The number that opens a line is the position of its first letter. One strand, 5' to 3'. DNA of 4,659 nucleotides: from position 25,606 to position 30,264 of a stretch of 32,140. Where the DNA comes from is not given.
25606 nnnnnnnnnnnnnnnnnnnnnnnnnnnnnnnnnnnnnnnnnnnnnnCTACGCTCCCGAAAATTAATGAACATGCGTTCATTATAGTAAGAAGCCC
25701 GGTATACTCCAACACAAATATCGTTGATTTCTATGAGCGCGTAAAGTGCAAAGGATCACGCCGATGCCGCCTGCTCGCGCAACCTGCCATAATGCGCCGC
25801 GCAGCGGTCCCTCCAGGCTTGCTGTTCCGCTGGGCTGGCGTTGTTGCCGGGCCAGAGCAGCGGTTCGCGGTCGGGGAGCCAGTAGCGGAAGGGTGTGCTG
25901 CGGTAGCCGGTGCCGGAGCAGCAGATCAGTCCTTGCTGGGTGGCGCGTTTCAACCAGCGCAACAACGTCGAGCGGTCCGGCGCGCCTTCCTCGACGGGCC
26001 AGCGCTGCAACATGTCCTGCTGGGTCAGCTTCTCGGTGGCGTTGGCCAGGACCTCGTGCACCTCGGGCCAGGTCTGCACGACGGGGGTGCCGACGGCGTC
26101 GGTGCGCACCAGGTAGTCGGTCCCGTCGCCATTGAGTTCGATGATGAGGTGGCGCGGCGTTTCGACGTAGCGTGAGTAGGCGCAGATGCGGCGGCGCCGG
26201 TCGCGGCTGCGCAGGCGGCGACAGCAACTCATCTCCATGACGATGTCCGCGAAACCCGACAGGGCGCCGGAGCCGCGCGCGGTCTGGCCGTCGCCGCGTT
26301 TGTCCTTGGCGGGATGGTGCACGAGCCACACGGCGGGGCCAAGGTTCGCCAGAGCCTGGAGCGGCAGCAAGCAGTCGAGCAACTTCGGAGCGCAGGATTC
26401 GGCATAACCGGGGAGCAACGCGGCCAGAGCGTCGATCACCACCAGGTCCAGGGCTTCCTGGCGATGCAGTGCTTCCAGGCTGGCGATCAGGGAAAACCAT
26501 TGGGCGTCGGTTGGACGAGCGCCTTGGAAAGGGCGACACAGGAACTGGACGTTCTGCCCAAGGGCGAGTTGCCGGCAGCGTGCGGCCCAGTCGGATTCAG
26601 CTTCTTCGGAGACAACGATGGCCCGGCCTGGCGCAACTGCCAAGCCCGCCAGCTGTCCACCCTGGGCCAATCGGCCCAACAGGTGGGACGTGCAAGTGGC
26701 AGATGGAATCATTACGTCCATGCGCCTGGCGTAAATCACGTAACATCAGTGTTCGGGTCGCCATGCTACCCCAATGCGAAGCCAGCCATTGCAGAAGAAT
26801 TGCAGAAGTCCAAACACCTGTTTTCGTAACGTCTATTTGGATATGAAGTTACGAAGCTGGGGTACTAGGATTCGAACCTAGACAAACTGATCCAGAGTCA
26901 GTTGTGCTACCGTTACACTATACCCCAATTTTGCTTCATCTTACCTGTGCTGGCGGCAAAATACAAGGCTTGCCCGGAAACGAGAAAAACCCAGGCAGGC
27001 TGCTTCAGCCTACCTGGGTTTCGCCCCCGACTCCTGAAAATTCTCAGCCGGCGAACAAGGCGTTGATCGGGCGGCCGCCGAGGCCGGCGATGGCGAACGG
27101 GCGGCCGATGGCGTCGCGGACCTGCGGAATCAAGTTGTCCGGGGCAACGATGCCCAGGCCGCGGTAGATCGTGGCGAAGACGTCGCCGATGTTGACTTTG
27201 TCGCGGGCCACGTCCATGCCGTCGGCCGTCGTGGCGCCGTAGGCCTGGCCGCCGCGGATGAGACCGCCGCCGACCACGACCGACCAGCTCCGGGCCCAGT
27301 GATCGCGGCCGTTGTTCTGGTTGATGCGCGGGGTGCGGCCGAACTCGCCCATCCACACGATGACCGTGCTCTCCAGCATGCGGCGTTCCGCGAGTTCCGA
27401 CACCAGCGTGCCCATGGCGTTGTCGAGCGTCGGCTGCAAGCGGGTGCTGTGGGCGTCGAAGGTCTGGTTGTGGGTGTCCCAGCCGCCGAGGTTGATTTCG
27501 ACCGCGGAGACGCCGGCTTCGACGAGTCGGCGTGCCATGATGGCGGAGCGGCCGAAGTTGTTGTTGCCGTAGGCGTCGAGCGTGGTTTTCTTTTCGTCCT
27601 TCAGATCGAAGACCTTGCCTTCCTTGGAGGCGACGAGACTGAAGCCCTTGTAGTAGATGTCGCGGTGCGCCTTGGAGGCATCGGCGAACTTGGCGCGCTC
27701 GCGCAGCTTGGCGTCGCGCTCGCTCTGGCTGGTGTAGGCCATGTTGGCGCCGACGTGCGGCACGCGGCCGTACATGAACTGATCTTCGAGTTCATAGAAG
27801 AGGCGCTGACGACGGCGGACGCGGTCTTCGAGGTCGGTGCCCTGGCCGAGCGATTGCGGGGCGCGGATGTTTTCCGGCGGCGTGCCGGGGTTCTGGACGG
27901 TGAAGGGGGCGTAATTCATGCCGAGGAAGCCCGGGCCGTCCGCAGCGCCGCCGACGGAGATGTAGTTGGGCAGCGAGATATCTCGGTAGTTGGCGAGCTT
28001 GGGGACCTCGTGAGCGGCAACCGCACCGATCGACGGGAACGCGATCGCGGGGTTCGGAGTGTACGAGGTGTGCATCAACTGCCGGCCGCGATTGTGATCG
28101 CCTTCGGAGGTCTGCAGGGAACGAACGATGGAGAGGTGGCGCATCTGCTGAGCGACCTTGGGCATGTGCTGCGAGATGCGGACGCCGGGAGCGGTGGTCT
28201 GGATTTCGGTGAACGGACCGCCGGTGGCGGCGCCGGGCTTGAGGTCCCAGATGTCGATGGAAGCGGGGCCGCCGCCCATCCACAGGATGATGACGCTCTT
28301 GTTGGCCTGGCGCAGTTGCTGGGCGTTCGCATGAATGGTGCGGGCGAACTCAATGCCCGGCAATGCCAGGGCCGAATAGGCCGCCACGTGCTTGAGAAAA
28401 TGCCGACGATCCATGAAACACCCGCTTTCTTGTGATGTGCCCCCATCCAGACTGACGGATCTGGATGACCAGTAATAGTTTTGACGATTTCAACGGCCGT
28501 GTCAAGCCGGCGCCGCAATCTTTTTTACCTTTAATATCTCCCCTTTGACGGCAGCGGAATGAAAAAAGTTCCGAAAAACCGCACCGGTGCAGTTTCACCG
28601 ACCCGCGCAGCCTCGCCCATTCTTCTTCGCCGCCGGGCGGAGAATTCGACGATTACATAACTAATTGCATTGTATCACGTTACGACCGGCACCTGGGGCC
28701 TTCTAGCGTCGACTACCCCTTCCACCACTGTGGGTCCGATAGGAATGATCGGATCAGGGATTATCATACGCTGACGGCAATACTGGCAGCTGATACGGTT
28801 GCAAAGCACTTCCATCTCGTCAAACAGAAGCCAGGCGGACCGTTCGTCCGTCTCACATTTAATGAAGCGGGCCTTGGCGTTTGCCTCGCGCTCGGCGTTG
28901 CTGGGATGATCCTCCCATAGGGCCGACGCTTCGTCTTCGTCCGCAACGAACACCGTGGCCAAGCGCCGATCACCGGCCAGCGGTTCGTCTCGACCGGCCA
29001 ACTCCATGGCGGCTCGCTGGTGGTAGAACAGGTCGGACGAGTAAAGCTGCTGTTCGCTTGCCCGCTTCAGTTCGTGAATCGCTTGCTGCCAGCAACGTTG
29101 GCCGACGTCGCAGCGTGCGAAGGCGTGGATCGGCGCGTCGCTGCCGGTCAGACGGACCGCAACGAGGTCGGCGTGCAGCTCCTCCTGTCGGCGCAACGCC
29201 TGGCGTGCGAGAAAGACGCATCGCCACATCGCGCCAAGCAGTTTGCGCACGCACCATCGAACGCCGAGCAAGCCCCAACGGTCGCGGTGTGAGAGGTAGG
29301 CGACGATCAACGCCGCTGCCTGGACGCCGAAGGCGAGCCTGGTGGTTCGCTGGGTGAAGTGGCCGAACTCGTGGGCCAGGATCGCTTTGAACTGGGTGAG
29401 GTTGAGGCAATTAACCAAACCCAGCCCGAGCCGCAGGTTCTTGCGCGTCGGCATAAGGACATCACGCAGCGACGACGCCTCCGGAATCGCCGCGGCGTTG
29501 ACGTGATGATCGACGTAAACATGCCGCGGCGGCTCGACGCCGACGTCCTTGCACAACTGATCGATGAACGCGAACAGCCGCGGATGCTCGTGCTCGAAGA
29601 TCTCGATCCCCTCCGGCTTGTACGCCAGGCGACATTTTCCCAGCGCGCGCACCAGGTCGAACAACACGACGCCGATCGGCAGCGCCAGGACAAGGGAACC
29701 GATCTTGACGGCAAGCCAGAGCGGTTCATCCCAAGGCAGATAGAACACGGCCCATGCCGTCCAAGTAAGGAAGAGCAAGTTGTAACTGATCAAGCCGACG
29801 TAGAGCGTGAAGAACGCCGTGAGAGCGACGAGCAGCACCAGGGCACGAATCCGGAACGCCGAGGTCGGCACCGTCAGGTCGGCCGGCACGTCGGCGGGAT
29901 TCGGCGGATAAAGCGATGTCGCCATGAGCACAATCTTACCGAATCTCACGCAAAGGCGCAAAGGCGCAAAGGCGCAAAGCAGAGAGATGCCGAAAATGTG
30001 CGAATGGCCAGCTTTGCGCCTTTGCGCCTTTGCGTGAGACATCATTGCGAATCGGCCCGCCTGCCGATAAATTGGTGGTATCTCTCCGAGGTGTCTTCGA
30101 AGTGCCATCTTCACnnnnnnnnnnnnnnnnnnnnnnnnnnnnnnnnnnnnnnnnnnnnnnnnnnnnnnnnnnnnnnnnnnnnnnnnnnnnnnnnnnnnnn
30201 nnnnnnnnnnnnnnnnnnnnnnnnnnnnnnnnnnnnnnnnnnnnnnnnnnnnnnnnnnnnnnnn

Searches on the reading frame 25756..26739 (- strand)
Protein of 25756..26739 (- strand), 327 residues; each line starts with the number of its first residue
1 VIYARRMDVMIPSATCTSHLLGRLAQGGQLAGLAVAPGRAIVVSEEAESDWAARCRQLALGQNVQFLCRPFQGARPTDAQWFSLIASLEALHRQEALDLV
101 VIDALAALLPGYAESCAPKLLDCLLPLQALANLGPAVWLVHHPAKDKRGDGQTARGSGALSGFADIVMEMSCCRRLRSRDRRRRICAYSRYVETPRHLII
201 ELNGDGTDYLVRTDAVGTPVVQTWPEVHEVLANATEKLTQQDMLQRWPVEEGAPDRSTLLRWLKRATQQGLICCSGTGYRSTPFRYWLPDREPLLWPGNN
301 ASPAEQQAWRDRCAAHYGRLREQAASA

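Call 41: search_protein_families(library=pfam, proteins=[window:25756-26739:-], max_evalue=0.001)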
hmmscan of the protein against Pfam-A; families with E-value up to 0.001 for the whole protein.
window:25756-26739:- (327 aa): 1 family
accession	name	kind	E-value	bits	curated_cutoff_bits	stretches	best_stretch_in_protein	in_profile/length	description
PF13481.12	AAA_25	-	2.9e-09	37.2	27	1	16-147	49-194/195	AAA domain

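Call 67: search_protein_families(library=ncbifam, proteins=[window:25756-26739:-], max_evalue=0.01)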
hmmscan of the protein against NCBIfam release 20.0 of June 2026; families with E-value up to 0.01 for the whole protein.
window:25756-26739:- (327 aa): 0 families

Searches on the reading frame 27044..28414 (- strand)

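Call 41: search_protein_families(library=pfam, proteins=[window:27044-28414:-], max_evalue=0.001)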
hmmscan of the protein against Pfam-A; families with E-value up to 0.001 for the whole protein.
window:27044-28414:- (456 aa): 1 family
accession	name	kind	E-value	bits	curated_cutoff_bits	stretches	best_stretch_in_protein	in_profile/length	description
PF07394.17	DUF1501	-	1.3e-87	295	27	1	39-453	2-389/390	Protein of unknown function (DUF1501)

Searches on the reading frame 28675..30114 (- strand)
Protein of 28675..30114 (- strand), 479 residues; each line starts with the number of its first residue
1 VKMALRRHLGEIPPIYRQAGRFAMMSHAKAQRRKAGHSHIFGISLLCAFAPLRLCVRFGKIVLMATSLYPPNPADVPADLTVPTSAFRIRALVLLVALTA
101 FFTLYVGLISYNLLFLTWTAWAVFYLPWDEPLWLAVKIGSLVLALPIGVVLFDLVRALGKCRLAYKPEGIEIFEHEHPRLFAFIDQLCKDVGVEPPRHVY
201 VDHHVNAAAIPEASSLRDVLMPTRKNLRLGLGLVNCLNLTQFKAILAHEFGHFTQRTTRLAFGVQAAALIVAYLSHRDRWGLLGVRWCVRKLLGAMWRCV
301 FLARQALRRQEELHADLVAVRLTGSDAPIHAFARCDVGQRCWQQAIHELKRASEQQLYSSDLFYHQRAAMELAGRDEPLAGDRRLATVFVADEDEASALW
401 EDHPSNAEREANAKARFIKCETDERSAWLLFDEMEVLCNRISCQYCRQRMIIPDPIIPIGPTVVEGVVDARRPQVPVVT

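Call 69: search_protein_families(library=pfam, proteins=[window:28675-30114:-], max_evalue=0.001)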
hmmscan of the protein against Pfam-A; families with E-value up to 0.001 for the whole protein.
window:28675-30114:- (479 aa): 2 families
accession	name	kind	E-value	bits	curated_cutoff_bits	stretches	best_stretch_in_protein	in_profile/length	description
PF01435.24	Peptidase_M48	-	4e-09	37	20.3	1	232-414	54-183/186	Peptidase family M48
PF22571.1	LiaI-LiaF-TM_PspC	-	0.001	19.3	27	0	92-162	40-110/142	PspC transmembrane region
